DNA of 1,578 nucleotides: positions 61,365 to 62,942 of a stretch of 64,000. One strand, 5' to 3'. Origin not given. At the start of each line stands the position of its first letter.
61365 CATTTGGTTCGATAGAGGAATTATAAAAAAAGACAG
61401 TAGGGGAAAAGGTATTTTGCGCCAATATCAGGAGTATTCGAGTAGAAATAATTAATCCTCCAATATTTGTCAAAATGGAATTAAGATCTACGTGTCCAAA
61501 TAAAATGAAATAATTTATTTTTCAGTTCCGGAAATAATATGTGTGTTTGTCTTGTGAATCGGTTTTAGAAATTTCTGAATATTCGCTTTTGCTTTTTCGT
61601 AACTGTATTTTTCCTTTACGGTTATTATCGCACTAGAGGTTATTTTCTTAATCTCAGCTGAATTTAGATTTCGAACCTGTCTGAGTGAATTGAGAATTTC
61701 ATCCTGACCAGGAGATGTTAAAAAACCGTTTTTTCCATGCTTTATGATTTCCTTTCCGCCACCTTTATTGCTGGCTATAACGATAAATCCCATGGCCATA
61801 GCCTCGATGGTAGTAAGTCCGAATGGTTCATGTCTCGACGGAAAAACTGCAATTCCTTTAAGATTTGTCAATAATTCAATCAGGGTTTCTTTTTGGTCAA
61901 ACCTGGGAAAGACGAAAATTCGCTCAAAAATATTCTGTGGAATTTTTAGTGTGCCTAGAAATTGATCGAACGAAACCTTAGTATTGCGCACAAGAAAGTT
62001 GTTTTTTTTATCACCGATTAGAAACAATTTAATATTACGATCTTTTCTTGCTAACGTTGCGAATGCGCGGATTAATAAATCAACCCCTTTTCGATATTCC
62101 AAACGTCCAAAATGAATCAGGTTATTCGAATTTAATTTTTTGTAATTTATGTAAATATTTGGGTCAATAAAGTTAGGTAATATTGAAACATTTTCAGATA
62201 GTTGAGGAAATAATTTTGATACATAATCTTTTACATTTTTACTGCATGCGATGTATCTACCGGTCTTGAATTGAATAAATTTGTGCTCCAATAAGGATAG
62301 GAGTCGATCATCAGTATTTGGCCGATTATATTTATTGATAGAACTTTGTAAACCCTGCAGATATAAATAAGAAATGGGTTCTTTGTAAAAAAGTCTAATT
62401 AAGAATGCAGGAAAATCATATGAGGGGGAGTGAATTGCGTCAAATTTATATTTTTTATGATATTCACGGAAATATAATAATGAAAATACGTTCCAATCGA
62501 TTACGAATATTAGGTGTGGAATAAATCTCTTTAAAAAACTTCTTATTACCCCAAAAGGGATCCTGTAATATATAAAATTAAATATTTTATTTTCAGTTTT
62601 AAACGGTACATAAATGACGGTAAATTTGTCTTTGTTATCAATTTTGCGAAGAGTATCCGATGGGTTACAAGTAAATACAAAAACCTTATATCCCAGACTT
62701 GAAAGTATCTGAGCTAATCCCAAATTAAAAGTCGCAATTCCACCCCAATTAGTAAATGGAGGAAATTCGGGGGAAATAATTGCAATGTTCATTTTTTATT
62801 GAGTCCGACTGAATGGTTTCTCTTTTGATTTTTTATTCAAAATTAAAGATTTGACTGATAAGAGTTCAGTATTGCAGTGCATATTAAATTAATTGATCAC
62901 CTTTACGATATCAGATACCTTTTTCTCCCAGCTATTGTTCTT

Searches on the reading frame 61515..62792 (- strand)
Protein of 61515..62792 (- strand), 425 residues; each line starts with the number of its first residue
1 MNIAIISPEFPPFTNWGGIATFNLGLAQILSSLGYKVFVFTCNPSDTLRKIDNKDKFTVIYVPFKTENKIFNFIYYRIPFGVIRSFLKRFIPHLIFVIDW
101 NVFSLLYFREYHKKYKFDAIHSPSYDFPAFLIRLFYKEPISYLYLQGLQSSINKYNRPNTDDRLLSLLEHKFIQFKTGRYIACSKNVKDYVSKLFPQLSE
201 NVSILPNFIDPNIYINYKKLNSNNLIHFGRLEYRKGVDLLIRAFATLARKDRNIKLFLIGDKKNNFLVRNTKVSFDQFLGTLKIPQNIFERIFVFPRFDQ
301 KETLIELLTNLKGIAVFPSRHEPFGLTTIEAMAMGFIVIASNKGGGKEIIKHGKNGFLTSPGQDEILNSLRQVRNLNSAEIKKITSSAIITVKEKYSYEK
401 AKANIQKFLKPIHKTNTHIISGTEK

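Call 83: search_protein_families(library=pfam, proteins=[window:61515-62792:-], max_evalue=0.0001)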
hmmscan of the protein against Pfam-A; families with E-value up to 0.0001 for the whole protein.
window:61515-62792:- (425 aa): 5 families
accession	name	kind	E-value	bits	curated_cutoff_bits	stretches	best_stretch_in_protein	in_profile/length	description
PF00534.26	Glycos_transf_1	-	1.3e-28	100.1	26.4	1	219-372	12-154/172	Glycosyl transferases group 1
PF13692.12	Glyco_trans_1_4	-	2.1e-22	80.3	27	1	224-365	3-131/142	Glycosyl transferases group 1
PF20706.3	GT4-conflict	-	2.8e-13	50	26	1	218-353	193-323/385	Family 4 Glycosyltransferase in conflict systems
PF13439.12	Glyco_transf_4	-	3.9e-11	43.7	28.5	1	16-212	1-169/170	Glycosyltransferase Family 4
PF08323.17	Glyco_transf_5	-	3.2e-05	24.2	22.7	0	2-64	1-62/239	Starch synthase catalytic domain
